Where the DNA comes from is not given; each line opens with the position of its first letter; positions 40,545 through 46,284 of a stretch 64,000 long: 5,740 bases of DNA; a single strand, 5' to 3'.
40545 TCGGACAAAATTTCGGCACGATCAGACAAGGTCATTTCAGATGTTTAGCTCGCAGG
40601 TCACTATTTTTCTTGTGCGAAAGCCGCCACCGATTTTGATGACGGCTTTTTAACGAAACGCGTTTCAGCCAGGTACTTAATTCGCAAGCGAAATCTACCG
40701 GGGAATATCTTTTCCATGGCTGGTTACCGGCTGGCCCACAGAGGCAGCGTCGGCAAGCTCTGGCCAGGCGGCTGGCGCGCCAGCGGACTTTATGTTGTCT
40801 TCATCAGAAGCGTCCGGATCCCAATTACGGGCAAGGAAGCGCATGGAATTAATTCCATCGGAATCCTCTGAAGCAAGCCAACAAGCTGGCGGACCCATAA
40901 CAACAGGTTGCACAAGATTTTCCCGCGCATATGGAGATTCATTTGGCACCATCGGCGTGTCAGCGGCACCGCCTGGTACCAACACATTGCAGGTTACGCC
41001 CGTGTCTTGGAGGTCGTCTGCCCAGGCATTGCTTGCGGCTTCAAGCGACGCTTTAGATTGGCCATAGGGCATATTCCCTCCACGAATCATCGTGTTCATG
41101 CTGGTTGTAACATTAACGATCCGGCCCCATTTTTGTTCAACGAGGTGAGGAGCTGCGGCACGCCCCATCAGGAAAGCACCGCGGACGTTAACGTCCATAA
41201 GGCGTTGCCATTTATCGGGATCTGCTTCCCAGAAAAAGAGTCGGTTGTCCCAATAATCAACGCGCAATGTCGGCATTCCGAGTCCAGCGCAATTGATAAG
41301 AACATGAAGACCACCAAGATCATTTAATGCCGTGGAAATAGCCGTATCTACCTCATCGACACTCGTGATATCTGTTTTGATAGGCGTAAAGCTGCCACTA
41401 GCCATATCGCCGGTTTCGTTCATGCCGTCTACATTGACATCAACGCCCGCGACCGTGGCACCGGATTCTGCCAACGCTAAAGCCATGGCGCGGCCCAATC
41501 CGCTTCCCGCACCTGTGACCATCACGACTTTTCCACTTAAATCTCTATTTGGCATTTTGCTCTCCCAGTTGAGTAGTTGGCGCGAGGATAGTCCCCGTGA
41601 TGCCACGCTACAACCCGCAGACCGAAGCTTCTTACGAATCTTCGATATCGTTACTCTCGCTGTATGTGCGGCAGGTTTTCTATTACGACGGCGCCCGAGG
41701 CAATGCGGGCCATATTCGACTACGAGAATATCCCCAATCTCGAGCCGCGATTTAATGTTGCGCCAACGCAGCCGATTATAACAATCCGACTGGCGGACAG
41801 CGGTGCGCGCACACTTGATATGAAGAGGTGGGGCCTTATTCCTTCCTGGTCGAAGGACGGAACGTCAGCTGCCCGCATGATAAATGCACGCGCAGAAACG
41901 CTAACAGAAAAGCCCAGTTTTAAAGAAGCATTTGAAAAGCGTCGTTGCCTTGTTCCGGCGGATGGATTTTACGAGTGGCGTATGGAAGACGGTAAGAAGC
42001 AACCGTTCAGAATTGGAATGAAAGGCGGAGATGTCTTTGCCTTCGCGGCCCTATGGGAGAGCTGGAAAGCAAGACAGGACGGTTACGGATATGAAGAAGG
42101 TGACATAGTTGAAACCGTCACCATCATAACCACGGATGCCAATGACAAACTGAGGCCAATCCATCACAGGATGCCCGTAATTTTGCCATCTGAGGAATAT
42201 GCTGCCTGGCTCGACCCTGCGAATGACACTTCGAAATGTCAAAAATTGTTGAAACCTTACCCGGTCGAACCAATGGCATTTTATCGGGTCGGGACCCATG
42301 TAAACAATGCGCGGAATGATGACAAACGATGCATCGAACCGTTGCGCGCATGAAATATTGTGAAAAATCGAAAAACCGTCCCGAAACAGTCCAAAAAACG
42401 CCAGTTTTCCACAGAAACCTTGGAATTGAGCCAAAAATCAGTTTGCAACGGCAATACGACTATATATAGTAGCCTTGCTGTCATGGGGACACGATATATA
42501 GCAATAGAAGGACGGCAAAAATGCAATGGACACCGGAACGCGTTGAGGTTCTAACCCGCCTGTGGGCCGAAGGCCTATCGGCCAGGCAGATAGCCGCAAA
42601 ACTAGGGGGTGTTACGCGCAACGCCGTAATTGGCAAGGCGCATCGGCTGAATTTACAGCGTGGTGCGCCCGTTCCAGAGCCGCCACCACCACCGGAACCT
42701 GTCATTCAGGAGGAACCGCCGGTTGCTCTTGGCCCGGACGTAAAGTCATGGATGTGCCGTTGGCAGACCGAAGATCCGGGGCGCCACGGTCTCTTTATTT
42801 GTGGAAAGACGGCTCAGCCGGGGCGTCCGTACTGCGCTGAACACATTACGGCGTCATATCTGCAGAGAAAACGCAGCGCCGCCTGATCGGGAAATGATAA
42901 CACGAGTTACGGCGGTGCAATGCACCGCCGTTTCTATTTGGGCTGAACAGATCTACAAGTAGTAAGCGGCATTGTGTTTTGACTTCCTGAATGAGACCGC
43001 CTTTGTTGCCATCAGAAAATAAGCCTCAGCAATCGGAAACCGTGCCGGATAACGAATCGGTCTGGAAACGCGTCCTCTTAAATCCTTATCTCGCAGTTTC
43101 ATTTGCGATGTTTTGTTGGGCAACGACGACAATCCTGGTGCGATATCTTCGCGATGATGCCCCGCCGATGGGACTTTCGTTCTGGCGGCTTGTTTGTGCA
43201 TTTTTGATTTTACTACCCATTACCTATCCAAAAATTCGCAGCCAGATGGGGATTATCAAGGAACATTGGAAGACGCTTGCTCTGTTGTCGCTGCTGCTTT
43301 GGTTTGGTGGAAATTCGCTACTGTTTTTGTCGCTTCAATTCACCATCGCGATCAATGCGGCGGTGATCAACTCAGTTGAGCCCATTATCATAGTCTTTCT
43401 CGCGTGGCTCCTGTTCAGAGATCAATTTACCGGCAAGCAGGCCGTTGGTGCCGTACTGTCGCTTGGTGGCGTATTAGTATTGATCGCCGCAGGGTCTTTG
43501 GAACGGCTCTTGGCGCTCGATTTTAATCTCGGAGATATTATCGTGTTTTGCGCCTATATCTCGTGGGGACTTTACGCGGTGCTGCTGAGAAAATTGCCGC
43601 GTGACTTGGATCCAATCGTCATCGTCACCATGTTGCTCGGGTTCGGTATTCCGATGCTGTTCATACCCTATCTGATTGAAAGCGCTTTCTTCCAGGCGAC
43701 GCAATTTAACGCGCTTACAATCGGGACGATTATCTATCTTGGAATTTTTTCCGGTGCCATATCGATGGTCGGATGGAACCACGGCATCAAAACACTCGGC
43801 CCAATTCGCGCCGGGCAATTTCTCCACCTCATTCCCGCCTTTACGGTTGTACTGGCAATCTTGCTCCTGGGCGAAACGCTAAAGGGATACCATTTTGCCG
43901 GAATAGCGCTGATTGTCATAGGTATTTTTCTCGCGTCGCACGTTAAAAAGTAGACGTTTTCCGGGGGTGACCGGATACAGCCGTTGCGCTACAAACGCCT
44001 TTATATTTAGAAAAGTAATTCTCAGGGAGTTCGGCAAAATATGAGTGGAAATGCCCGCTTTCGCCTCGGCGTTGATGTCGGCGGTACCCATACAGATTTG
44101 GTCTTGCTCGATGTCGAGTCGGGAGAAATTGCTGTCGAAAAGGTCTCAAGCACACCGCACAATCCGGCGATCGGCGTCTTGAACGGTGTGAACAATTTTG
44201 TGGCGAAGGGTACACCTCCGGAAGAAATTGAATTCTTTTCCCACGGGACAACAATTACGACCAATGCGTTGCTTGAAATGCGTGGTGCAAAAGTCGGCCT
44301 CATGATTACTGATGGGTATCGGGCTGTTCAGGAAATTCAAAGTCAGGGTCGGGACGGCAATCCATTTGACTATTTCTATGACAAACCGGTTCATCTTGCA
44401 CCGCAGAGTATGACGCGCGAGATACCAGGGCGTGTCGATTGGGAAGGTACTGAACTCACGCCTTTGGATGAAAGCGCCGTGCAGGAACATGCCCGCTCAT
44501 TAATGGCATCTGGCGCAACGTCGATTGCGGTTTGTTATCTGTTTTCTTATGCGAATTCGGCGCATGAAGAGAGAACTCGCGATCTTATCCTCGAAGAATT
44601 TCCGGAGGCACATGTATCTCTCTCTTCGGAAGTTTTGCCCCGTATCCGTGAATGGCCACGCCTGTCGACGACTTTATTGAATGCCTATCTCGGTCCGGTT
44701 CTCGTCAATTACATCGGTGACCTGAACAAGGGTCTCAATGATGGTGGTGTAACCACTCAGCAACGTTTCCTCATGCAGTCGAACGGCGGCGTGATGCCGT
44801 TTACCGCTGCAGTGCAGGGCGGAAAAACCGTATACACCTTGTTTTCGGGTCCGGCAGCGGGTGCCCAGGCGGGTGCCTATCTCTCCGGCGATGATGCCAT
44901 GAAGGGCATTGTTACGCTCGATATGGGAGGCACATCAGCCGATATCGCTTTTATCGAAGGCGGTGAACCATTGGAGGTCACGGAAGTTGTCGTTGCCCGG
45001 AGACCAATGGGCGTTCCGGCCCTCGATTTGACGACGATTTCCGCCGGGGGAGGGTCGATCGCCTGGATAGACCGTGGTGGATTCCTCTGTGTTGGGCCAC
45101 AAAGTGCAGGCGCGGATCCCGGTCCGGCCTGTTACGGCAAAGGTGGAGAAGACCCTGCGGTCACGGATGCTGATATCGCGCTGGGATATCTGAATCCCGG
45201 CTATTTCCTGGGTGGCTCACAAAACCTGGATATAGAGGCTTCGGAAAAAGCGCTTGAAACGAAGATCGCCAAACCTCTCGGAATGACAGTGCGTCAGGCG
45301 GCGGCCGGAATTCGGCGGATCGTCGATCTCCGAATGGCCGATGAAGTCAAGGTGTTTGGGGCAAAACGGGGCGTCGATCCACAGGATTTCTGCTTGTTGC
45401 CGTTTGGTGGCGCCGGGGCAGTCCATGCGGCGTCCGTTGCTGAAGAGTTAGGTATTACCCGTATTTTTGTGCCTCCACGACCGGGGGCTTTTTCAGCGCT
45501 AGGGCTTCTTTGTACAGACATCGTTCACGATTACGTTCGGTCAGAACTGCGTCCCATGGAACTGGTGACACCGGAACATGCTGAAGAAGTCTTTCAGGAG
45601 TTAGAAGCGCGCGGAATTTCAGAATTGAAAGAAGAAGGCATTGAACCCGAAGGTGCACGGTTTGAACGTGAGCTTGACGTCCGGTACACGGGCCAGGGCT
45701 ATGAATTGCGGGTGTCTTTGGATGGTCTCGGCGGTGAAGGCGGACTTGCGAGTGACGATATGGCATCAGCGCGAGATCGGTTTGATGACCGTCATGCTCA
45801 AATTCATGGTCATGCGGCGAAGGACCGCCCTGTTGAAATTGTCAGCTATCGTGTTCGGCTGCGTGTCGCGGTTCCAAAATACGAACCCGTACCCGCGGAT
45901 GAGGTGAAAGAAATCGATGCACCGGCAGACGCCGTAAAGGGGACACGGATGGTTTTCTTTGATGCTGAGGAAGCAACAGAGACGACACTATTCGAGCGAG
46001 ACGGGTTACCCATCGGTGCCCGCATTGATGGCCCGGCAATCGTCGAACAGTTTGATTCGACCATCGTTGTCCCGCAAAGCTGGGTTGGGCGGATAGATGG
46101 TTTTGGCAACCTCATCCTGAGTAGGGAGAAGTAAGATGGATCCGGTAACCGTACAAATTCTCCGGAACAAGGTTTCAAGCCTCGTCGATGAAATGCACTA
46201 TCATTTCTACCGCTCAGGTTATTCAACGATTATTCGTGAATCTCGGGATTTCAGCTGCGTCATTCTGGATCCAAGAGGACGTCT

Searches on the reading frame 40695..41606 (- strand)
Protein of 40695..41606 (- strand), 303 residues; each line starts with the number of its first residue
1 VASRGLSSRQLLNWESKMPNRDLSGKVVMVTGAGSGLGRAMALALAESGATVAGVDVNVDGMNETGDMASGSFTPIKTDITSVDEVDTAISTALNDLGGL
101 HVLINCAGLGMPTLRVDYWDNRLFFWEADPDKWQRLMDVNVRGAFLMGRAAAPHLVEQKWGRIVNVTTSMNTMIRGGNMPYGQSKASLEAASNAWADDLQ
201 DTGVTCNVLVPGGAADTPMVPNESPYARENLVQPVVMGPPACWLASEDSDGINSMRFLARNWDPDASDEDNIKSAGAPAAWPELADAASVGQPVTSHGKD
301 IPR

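Call 11: search_protein_families(library=pfam, proteins=[window:40695-41606:-], max_evalue=0.00001)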
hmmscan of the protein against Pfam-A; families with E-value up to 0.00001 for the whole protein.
window:40695-41606:- (303 aa): 2 families
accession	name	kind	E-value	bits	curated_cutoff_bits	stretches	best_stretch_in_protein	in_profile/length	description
PF00106.31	adh_short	-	6.7e-42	143.6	26.6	1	26-223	1-190/195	short chain dehydrogenase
PF13561.12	adh_short_C2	-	1.8e-32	113.2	27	1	32-222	1-183/236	Enoyl-(Acyl carrier protein) reductase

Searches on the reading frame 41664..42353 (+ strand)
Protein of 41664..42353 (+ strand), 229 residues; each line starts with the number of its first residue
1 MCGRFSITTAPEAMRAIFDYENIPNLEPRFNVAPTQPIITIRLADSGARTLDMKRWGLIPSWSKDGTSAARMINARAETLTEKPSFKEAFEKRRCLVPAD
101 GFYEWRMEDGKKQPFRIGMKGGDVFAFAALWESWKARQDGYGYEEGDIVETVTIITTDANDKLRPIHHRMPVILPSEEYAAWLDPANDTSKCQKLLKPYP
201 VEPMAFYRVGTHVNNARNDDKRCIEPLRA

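Call 11: search_protein_families(library=pfam, proteins=[window:41664-42353:+], max_evalue=0.00001)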
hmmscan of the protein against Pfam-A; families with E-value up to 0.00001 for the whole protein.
window:41664-42353:+ (229 aa): 1 family
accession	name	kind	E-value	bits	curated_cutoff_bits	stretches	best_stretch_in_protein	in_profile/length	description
PF02586.19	SRAP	-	2.9e-77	259.4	27.1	1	1-215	1-213/214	SOS response associated peptidase (SRAP)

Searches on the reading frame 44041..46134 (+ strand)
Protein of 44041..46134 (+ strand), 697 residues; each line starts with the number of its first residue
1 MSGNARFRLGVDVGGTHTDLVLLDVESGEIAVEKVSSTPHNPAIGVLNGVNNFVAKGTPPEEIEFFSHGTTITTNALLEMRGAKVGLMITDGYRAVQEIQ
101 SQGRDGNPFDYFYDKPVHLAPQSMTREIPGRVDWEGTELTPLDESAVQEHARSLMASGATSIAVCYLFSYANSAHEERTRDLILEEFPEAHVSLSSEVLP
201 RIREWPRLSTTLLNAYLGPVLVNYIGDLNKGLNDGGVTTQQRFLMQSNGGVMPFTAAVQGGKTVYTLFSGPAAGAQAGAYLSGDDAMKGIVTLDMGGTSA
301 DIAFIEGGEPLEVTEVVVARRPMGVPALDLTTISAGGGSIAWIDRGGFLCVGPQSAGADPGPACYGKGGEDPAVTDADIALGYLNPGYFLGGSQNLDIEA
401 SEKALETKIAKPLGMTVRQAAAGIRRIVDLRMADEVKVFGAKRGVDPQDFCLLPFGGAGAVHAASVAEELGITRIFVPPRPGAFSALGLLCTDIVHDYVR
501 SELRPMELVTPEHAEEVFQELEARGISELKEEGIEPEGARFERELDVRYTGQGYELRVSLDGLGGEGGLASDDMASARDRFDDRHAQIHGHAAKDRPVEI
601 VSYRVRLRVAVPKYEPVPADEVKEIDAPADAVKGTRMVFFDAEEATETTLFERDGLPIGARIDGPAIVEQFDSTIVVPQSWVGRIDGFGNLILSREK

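Call 87: search_protein_families(library=pfam, proteins=[window:44041-46134:+], max_evalue=0.00001)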
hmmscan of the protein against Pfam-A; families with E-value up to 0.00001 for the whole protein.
window:44041-46134:+ (697 aa): 3 families
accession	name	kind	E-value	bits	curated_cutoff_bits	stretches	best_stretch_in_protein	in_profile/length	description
PF01968.24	Hydantoinase_A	-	3.9e-84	282.8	22.9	1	207-497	1-290/291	Hydantoinase/oxoprolinase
PF05378.19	Hydant_A_N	-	3.2e-46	157.7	25.2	1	8-186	1-175/176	Hydantoinase/oxoprolinase N-terminal region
PF19278.4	Hydant_A_C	-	1.6e-18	67.2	21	1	514-688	14-185/193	Hydantoinase/oxoprolinase C-terminal domain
